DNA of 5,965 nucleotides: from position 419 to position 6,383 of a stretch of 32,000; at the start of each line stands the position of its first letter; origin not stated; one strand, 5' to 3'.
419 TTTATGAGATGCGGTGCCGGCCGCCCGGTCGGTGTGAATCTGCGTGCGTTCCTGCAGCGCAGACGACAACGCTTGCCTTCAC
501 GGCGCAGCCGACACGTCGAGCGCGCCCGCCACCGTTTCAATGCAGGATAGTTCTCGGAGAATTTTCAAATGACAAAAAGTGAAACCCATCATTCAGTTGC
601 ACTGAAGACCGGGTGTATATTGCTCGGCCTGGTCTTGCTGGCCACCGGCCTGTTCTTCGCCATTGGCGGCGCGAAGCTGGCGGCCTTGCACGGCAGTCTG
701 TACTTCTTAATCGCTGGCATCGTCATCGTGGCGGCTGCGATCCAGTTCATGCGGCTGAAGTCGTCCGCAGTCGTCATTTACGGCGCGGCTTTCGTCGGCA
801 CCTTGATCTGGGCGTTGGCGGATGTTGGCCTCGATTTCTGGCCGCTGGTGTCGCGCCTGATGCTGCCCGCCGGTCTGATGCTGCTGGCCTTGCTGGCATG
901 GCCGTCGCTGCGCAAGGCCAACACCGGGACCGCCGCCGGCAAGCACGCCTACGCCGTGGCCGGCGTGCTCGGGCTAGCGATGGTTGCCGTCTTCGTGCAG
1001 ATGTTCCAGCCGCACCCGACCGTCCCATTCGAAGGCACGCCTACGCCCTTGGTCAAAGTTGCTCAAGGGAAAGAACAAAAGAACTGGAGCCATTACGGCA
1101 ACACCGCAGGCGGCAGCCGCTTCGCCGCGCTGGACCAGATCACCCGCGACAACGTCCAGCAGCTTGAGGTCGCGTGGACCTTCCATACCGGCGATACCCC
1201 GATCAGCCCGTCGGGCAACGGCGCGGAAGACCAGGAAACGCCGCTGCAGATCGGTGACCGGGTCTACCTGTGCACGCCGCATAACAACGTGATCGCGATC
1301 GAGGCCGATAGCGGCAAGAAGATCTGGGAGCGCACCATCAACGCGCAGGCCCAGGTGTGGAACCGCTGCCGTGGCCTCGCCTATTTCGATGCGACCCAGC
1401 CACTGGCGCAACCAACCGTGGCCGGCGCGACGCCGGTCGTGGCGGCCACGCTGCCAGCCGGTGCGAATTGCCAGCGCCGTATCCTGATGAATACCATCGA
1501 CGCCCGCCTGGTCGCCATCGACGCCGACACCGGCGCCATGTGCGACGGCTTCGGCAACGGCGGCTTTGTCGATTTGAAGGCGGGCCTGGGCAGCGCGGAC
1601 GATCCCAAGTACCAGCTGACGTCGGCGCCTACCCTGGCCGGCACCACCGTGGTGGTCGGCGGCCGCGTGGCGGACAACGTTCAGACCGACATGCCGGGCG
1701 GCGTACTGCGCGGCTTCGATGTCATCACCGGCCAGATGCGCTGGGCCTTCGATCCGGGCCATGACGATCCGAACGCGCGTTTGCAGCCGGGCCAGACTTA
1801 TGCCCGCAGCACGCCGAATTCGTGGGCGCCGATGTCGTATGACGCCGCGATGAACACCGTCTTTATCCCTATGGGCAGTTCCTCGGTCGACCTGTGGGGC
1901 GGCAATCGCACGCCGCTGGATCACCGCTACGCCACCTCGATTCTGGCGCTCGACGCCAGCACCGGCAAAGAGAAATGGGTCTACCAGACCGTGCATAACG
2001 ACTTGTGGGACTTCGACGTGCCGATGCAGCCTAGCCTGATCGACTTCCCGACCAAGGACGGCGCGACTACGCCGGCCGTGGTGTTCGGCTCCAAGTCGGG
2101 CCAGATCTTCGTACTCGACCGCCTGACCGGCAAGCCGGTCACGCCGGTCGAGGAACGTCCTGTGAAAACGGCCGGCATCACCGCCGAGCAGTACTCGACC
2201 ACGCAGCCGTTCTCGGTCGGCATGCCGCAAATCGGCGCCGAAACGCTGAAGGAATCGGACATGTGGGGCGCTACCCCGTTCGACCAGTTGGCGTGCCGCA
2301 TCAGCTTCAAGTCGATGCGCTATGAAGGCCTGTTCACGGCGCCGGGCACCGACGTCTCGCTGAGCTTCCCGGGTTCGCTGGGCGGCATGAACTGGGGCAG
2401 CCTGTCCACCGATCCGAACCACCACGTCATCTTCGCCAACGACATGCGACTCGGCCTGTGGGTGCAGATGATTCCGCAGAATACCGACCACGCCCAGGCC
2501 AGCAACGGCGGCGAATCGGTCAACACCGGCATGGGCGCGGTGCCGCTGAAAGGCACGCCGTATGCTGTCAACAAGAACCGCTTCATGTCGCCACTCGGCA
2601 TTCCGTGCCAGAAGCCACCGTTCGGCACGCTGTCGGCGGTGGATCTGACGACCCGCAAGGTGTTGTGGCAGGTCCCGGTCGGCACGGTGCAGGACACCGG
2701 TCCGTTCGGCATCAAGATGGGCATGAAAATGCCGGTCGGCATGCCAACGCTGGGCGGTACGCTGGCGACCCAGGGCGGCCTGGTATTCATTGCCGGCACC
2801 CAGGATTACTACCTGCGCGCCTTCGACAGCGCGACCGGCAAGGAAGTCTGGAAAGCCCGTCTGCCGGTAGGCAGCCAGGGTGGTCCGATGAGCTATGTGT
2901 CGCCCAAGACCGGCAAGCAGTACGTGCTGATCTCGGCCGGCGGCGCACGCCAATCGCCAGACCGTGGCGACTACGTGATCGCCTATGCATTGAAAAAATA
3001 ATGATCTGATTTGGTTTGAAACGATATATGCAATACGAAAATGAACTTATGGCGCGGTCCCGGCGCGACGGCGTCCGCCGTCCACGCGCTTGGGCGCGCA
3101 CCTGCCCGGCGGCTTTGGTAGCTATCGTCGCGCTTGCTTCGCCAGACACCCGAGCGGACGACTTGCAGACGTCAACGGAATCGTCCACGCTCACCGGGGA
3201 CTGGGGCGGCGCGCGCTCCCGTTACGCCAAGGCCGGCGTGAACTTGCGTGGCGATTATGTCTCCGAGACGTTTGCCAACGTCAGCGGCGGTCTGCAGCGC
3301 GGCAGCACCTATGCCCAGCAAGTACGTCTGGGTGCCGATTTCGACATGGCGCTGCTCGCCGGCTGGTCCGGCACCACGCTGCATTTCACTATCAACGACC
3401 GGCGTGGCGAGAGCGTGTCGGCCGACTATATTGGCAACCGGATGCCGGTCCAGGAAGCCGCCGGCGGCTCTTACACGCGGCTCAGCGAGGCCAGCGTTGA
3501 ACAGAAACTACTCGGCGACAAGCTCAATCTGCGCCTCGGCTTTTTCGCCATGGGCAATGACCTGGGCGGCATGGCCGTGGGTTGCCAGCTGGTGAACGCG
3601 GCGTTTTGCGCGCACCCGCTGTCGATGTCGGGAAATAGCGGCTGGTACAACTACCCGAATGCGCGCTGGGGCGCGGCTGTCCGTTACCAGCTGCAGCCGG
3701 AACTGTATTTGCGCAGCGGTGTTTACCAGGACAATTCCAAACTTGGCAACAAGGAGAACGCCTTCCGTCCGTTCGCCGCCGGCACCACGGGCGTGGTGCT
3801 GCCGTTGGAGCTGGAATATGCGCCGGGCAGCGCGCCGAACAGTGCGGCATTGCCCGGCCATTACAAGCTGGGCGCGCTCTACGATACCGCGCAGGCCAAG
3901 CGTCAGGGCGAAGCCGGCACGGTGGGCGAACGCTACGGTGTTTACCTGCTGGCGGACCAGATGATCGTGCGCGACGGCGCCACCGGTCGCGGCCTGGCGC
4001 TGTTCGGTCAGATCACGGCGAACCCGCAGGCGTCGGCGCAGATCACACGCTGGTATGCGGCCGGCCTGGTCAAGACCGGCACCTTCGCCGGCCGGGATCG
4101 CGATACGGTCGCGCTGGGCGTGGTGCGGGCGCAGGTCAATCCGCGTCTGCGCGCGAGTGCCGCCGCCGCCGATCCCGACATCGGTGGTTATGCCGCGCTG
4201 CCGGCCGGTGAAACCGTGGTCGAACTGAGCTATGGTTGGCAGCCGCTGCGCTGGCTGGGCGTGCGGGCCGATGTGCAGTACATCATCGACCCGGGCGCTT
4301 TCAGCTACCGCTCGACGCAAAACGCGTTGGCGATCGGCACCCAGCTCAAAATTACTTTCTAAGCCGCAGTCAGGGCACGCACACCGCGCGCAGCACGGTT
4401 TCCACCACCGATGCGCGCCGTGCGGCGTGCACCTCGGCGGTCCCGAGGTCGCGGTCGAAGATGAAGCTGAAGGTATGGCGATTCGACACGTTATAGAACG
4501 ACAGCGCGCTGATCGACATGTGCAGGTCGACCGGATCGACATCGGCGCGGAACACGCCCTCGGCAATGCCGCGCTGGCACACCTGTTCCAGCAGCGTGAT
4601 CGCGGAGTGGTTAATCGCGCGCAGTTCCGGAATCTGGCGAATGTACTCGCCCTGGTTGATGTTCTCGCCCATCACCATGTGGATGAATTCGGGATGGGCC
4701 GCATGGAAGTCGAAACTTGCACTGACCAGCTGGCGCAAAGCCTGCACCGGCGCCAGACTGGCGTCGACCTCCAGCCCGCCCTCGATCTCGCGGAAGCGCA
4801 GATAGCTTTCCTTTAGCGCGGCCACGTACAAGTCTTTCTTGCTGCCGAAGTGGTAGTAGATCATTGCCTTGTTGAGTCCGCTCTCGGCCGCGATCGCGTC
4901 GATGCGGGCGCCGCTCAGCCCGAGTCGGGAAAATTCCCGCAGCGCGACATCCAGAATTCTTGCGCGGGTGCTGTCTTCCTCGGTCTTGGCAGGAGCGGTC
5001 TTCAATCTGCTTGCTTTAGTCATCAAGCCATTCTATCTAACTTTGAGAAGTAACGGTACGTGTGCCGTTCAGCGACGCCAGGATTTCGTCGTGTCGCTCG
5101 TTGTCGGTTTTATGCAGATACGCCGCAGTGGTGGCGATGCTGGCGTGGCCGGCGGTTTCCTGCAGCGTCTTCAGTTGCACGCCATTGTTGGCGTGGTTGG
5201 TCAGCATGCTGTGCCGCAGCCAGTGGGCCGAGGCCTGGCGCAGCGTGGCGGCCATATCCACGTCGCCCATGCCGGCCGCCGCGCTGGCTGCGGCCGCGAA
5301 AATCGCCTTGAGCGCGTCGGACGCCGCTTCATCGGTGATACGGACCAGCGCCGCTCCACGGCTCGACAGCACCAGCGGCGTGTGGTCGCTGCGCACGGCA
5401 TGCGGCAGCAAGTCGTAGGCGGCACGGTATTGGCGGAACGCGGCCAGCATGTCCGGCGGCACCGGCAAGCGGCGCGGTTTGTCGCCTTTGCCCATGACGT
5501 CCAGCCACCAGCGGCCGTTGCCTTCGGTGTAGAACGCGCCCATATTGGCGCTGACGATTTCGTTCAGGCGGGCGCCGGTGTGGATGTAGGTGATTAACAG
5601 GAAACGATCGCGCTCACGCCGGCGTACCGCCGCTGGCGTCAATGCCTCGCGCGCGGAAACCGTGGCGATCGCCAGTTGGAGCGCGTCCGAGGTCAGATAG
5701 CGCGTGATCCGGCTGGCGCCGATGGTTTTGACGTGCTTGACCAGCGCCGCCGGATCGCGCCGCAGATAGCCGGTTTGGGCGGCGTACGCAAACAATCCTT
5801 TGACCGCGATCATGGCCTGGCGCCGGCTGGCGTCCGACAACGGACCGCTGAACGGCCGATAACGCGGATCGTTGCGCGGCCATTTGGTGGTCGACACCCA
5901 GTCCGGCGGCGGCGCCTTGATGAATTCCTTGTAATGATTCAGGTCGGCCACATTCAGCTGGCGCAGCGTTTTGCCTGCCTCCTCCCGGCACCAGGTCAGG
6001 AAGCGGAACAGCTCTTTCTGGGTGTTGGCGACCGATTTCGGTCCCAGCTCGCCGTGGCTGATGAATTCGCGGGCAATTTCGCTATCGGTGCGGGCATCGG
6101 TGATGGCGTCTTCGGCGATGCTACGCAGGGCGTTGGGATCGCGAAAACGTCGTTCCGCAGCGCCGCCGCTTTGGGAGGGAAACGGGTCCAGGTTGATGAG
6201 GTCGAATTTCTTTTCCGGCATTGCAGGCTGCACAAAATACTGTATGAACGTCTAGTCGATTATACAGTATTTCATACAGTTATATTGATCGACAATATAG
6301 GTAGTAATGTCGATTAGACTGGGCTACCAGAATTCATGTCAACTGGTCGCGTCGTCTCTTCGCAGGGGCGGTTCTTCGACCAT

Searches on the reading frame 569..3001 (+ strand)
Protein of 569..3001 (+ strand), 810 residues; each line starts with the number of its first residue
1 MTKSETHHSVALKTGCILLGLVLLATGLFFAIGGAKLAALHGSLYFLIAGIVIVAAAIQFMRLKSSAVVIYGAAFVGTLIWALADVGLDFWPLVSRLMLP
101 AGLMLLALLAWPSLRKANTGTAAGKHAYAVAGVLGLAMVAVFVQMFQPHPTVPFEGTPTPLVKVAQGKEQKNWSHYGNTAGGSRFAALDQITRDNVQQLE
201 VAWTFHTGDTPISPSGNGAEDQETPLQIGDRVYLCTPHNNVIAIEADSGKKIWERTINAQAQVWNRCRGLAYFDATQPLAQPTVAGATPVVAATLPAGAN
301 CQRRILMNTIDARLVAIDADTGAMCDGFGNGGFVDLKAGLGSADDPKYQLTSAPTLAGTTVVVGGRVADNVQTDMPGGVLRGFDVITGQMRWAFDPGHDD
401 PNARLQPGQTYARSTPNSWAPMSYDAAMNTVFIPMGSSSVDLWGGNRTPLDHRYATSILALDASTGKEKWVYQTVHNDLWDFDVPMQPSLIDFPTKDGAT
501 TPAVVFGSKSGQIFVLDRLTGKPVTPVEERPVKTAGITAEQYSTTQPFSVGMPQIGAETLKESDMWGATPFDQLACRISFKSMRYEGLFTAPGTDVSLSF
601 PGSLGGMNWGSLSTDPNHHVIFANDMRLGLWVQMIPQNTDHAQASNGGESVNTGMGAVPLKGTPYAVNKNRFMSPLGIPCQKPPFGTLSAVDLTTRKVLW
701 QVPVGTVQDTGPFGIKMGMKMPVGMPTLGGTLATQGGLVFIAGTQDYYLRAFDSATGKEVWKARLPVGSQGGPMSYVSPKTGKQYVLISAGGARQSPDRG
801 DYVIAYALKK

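Call 27: search_protein_families(library=pfam, proteins=[window:569-3001:+], max_evalue=0.0001)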
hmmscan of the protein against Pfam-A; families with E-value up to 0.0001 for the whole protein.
window:569-3001:+ (810 aa): 2 families
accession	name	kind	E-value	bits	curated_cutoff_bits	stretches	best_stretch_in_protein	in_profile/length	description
PF01011.28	PQQ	-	2.6e-221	736.9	26.7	1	173-786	1-595/595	Glucose/ethanol/alcohol dehydrogenase, beta-propeller domain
PF13360.13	PQQ_2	-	9.4e-19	68.4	27.6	2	686-771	3-67/233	Outer membrane protein assembly factor BamB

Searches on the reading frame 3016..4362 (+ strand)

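Call 27: search_protein_families(library=pfam, proteins=[window:3016-4362:+], max_evalue=0.0001)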
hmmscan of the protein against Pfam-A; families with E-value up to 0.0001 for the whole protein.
window:3016-4362:+ (448 aa): 1 family
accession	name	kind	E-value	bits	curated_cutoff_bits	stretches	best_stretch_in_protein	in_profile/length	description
PF04966.18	OprB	-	5.7e-87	293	22.9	1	95-448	2-372/372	Carbohydrate-selective porin, OprB family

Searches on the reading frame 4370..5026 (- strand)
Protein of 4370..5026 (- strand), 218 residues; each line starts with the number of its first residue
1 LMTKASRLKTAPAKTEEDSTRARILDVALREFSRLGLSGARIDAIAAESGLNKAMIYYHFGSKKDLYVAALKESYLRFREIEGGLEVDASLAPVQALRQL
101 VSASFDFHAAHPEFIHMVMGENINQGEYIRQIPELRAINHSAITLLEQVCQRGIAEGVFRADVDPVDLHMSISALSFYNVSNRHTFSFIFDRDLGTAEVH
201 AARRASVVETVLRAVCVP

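Call 27: search_protein_families(library=pfam, proteins=[window:4370-5026:-], max_evalue=0.0001)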
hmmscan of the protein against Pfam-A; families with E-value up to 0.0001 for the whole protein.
window:4370-5026:- (218 aa): 3 families
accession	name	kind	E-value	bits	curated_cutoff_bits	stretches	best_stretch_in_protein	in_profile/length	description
PF17938.6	TetR_C_29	-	9.4e-45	152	26.2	1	93-211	1-119/119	Tetracyclin repressor-like, C-terminal domain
PF00440.29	TetR_N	-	9.5e-13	48.1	24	1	24-69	1-46/47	Bacterial regulatory proteins, tetR family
PF17926.6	TetR_C_21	-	9.5e-06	26.2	26.2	1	98-213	3-111/111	Tetracyclin repressor-like, C-terminal domain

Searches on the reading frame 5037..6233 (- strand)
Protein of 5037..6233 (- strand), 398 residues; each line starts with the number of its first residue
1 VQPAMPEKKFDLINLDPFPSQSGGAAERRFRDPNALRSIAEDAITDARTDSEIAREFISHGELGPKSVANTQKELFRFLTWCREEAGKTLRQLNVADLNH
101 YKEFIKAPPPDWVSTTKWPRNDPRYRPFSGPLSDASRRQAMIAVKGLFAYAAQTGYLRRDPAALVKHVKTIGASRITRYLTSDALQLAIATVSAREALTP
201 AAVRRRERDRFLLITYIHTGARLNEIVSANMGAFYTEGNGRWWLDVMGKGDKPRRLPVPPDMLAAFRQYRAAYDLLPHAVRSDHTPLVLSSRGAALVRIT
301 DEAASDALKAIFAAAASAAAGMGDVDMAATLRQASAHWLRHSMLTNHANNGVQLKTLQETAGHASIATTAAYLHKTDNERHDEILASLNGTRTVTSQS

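Call 27: search_protein_families(library=pfam, proteins=[window:5037-6233:-], max_evalue=0.0001)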
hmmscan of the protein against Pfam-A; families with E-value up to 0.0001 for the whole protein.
window:5037-6233:- (398 aa): 1 family
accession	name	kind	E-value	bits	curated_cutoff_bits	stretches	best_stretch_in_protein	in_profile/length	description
PF00589.27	Phage_integrase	-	8.1e-16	58.7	27.1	1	206-378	21-171/172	Phage integrase family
